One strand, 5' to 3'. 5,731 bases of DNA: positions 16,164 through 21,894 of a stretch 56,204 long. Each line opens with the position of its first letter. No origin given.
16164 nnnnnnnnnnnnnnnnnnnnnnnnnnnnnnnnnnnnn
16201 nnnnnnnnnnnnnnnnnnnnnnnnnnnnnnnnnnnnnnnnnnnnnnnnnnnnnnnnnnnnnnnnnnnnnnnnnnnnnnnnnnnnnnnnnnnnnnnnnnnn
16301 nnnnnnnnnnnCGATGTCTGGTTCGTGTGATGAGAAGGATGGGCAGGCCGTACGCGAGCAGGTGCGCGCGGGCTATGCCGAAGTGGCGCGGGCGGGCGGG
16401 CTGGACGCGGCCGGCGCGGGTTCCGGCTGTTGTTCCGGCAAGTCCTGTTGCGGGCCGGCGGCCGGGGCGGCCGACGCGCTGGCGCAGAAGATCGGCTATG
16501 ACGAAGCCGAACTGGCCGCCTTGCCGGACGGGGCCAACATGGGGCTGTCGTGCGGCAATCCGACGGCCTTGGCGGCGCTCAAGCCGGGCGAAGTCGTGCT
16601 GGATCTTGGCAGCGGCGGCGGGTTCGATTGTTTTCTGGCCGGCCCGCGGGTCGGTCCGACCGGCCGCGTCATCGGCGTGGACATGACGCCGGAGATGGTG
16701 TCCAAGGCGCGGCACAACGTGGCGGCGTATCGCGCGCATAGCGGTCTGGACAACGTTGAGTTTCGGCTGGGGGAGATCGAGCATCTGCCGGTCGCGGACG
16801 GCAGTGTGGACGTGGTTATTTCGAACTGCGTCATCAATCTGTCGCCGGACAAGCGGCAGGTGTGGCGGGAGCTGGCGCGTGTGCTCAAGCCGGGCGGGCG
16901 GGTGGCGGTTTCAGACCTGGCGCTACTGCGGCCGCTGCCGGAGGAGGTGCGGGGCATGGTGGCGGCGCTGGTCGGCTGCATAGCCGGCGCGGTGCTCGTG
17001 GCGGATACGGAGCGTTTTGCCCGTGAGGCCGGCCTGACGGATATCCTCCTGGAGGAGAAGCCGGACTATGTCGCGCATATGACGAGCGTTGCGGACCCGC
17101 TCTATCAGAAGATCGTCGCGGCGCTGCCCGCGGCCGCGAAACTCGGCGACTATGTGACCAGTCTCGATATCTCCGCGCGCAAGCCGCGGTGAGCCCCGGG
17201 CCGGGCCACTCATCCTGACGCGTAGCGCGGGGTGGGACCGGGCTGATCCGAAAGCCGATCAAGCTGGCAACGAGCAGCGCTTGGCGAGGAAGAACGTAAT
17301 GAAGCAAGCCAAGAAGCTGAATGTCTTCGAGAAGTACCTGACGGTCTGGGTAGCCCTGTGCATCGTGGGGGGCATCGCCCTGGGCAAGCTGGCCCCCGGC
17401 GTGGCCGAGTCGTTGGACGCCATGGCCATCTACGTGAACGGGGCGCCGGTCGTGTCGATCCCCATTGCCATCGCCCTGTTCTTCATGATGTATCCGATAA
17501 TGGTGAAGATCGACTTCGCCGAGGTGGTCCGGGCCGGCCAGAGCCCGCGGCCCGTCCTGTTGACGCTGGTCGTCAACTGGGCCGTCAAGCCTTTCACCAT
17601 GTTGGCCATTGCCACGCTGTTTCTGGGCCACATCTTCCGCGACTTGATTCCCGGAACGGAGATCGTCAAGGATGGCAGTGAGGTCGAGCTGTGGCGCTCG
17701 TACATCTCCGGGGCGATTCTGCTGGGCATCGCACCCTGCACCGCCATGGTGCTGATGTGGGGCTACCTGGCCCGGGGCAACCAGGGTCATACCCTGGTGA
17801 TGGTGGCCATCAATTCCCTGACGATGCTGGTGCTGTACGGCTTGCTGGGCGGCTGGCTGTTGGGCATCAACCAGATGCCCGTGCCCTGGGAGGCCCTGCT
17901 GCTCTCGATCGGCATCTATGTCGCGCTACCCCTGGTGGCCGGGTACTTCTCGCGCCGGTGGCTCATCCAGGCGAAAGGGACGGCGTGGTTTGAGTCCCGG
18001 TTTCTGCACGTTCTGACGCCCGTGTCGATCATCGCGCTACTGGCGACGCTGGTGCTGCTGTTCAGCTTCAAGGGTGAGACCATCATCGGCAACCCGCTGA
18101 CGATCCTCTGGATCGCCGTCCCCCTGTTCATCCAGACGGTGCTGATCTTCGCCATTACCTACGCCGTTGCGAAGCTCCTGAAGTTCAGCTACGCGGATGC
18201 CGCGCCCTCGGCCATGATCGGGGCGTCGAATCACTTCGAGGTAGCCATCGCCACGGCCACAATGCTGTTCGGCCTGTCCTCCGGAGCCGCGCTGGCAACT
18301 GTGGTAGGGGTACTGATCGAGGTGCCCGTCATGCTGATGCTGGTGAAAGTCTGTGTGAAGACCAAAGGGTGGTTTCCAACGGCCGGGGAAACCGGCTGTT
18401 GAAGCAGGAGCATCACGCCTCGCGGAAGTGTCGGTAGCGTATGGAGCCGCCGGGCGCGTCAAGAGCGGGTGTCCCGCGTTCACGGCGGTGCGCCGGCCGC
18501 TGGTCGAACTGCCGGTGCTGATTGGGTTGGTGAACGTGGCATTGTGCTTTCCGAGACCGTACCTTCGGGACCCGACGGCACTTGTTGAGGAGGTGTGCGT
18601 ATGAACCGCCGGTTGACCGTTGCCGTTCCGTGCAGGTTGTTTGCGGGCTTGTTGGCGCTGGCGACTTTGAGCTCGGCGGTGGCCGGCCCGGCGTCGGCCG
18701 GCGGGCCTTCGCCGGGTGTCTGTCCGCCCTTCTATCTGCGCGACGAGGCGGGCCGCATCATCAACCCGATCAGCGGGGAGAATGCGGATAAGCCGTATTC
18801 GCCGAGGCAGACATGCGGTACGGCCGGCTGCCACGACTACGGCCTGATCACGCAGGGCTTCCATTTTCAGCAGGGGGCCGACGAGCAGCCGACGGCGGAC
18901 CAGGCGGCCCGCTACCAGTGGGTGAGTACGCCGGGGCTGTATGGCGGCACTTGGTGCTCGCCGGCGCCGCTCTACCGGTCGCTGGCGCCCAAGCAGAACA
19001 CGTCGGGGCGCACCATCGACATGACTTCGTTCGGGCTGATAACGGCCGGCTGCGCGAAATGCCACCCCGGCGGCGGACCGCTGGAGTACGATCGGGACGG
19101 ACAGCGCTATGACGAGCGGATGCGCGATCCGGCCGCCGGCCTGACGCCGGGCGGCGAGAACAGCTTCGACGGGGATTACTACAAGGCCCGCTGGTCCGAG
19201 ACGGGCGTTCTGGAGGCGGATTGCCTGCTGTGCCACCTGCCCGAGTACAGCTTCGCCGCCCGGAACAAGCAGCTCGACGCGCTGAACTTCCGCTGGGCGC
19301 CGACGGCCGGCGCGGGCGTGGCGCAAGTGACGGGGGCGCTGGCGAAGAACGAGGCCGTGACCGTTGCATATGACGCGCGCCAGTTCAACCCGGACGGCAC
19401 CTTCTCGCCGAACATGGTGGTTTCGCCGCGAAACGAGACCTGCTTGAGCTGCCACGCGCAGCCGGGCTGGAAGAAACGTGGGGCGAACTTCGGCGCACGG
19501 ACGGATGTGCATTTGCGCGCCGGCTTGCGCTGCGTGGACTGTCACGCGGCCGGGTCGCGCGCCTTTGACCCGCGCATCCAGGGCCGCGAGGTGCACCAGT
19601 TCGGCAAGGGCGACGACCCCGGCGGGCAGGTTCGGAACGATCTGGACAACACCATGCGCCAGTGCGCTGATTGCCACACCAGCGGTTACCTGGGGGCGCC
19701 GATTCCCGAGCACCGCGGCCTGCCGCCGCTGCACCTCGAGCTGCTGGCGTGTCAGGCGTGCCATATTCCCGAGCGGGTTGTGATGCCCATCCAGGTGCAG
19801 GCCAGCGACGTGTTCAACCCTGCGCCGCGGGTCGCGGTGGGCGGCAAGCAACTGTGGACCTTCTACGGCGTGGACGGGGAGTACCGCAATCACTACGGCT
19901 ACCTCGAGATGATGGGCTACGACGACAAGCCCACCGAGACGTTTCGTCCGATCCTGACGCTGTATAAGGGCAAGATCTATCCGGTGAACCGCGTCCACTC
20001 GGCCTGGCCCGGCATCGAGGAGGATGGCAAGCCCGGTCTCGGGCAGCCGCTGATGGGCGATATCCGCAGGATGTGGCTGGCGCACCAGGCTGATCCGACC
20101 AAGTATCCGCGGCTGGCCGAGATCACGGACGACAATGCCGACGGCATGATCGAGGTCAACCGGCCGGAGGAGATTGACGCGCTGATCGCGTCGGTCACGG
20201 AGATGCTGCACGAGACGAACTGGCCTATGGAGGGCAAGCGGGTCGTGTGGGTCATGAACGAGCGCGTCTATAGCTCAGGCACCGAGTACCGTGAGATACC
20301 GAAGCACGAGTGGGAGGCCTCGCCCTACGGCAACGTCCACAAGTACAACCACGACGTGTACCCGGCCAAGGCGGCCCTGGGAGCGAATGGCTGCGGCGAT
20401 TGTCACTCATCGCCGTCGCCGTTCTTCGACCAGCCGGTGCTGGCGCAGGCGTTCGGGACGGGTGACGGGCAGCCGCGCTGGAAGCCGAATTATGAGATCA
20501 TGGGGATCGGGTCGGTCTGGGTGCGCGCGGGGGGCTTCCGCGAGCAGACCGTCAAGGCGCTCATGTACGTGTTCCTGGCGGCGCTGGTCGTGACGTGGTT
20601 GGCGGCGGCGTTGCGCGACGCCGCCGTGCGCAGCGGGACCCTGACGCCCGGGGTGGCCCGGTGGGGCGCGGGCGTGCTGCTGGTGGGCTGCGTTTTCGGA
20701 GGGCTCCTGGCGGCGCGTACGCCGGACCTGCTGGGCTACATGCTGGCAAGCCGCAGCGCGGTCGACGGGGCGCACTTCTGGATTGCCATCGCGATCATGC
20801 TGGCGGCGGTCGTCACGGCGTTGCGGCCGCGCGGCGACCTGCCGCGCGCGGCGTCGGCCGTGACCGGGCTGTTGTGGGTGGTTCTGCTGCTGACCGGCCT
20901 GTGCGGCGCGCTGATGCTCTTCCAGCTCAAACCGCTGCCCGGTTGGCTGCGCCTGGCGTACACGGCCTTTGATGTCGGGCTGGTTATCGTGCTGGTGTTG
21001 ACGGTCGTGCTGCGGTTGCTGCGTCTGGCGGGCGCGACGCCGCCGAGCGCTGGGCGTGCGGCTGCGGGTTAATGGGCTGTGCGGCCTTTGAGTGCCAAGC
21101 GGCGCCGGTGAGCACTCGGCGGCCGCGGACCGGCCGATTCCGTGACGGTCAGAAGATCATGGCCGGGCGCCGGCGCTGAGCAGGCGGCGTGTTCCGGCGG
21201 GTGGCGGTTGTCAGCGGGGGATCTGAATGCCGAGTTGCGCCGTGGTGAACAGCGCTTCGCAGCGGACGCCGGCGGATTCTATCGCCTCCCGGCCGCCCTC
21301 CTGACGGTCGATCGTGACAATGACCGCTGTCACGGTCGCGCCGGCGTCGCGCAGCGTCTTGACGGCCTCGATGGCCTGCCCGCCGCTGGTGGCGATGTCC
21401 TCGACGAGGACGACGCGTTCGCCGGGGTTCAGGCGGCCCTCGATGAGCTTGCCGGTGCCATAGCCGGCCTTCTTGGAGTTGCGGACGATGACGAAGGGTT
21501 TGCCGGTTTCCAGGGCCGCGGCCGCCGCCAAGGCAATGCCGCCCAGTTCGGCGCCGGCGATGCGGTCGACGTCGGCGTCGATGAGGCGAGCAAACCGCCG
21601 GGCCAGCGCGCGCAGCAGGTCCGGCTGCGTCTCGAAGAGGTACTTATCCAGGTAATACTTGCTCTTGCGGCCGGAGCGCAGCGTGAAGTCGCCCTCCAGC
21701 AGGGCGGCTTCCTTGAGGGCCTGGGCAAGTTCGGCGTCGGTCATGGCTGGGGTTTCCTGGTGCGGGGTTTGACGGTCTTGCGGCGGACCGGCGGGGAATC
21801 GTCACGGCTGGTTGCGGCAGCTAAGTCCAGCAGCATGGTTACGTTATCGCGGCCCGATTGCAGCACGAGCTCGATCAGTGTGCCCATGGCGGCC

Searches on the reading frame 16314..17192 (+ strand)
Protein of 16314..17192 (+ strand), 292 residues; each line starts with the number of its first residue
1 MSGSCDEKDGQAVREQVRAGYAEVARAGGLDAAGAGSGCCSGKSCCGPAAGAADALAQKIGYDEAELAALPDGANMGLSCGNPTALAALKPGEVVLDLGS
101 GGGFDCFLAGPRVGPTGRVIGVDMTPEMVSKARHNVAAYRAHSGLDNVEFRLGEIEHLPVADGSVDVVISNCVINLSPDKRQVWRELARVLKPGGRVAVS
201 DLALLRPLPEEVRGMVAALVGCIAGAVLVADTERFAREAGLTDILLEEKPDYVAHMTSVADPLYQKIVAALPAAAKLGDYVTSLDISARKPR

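Call 7: search_protein_families(library=pfam, proteins=[window:16314-17192:+], max_evalue=0.001)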
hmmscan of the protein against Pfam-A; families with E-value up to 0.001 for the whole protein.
window:16314-17192:+ (292 aa): 12 families
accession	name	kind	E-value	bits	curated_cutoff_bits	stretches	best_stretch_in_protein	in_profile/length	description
PF13847.12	Methyltransf_31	-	3.4e-35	121.3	27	1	90-216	2-126/145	Methyltransferase domain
PF08241.18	Methyltransf_11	-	1.7e-22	80.3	21.2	1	96-198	1-94/95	Methyltransferase domain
PF13649.12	Methyltransf_25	-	1e-21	77.8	27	1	95-195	1-97/97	Methyltransferase domain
PF01209.24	Ubie_methyltran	-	1.4e-14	54.5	20.1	1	87-200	43-152/233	ubiE/COQ5 methyltransferase family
PF08242.18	Methyltransf_12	-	1.6e-14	54.8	30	1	96-197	1-98/98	Methyltransferase domain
PF01135.25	PCMT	-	1.4e-08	35.2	20.3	1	86-197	68-169/210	Protein-L-isoaspartate(D-aspartate) O-methyltransferase (PCMT)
PF13489.12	Methyltransf_23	-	1.8e-08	34.8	27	1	86-203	17-120/164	Methyltransferase domain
PF05148.21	Methyltransf_8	-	2.3e-05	24.8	27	1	134-201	94-158/219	Hypothetical methyltransferase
PF06325.19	PrmA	-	6.4e-05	23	22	1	89-200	159-259/296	Ribosomal protein L11 methyltransferase (PrmA)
PF20922.3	Anamorsin_N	-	0.00014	22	27.1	1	123-201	11-89/163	Anamorsin, N-terminal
PF01170.24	UPF0020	-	0.00034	20.8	22.3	1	118-171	78-128/197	RMKL-like, methyltransferase domain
PF24675.1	NpmA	-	0.00042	20.1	60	0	92-198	24-135/214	16S rRNA (adenine(1408)-N(1))-methyltransferase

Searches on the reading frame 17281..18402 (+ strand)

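Call 7: search_protein_families(library=pfam, proteins=[window:17281-18402:+], max_evalue=0.001)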
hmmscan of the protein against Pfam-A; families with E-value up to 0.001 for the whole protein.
window:17281-18402:+ (373 aa): 2 families
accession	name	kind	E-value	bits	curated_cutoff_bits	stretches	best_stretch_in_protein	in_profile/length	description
PF01758.21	SBF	-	1.1e-41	143.1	24.3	1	63-269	1-189/191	Sodium Bile acid symporter family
PF13593.11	SBF_like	-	1.2e-08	35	25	1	23-347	2-297/313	SBF-like CPA transporter family (DUF4137)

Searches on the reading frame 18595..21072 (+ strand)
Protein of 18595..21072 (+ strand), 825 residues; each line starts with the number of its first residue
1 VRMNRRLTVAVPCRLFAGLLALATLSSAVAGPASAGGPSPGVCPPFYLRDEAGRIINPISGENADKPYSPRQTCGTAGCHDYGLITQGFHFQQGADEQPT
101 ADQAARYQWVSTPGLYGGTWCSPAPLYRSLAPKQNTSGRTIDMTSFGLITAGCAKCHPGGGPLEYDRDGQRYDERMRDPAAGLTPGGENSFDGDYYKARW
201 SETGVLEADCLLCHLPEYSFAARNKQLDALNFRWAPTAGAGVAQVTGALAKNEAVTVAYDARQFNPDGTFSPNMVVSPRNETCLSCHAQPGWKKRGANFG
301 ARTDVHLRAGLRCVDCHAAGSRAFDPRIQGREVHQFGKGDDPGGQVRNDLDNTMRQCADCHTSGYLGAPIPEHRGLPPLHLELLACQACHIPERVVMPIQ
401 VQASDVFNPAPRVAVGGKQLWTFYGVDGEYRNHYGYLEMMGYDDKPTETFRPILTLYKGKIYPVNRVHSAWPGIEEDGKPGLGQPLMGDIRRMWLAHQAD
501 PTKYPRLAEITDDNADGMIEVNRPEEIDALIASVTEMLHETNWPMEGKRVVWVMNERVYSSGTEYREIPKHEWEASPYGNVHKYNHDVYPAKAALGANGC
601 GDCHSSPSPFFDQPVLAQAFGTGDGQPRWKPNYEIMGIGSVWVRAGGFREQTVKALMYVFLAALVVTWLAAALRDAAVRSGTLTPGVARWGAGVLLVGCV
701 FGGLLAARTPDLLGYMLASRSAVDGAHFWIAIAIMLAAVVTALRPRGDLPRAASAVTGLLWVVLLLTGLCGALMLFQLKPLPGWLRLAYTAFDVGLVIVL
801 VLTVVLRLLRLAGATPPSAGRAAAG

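Call 7: search_protein_families(library=pfam, proteins=[window:18595-21072:+], max_evalue=0.001)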
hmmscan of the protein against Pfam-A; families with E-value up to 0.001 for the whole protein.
window:18595-21072:+ (825 aa): 5 families
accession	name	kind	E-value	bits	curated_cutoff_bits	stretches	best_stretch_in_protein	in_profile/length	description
PF14522.11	Cytochrome_C7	-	6.5e-08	32.7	24.8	0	279-362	12-67/67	Cytochrome c7 and related cytochrome c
PF22113.1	Mtrc-MtrF_II-IV_dom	-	8.7e-07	29.1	30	1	206-321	80-167/176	Outer membrane cytochrome MtrC/MtrF-like, domains II/IV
PF13435.11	Cytochrome_C554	-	6.6e-06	27.4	20.8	0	279-317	47-83/84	Cytochrome c554 and c-prime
PF22678.1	Cytochrom_c_NrfB-like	-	6.7e-05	23.7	27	0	272-318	25-66/89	Cytochrome c-type protein NrfB-like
PF14537.11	Cytochrom_c3_2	-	7.9e-05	23.5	25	0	278-319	24-66/79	Cytochrome c3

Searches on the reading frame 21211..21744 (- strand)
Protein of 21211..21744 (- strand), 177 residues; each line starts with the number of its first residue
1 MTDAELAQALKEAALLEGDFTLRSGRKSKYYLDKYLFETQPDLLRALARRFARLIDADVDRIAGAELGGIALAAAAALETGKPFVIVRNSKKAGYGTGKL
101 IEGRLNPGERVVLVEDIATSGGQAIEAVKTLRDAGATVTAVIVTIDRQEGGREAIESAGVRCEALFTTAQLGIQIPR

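Call 7: search_protein_families(library=pfam, proteins=[window:21211-21744:-], max_evalue=0.001)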
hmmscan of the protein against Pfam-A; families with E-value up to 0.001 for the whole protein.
window:21211-21744:- (177 aa): 1 family
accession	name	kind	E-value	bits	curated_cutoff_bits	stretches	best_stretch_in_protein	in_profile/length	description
PF00156.33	Pribosyltran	-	1.5e-09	37.8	26.3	1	43-153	11-132/158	Phosphoribosyl transferase domain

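Call 61: search_protein_families(library=ncbifam, proteins=[window:21211-21744:-], max_evalue=0.01)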
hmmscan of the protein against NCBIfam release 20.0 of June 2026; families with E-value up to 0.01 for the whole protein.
window:21211-21744:- (177 aa): 25 families
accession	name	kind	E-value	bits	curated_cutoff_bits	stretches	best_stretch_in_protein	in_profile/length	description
TIGR00336.1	pyrE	equivalog_domain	3.4e-41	140.9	106.8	1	10-170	4-172/173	orotate phosphoribosyltransferase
NF004034.0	PRK05500.1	equivalog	1.9e-25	89.4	656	1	13-170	298-455/478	bifunctional orotidine-5'-phosphate decarboxylase/orotate phosphoribosyltransferase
TIGR01367.1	pyrE_Therm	equivalog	3.5e-23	82.2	150.25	1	10-153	6-150/187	orotate phosphoribosyltransferase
NF010382.0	PRK13809.1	equivalog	1.4e-22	80.1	208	1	11-171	19-181/210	orotate phosphoribosyltransferase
NF040646.1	HPT_Archaea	equivalog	1.7e-20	73.4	200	1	38-165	33-171/184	hypoxanthine/guanine phosphoribosyltransferase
NF002635.0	PRK02304.1-4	subfamily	1.5e-19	70.2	146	1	39-166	34-172/188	adenine phosphoribosyltransferase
NF001729.0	PRK00455.1-3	equivalog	8.8e-19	67.8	245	1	19-167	33-187/231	orotate phosphoribosyltransferase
NF009211.0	PRK12560.1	equivalog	2.2e-12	47.1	188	1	40-165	33-173/187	adenine phosphoribosyltransferase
NF002634.0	PRK02304.1-3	equivalog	1.2e-11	44.6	170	1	41-166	37-177/182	adenine phosphoribosyltransferase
NF002620.0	PRK02277.1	subfamily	3e-11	43.3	115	1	50-171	75-200/201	orotate phosphoribosyltransferase-like protein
NF006671.0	PRK09219.1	equivalog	3.4e-11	43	177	2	105-171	114-181/192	xanthine phosphoribosyltransferase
NF006328.0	PRK08558.1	equivalog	8.9e-11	41.8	184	1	5-166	57-235/238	adenine phosphoribosyltransferase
NF005592.0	PRK07322.1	subfamily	1.8e-10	40.5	143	2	42-93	36-87/180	adenine phosphoribosyltransferase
TIGR01744.1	XPRTase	equivalog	2e-09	37.3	164.45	1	105-170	114-180/191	xanthine phosphoribosyltransferase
NF002636.0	PRK02304.1-5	equivalog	2.2e-09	37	125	1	42-153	37-163/176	adenine phosphoribosyltransferase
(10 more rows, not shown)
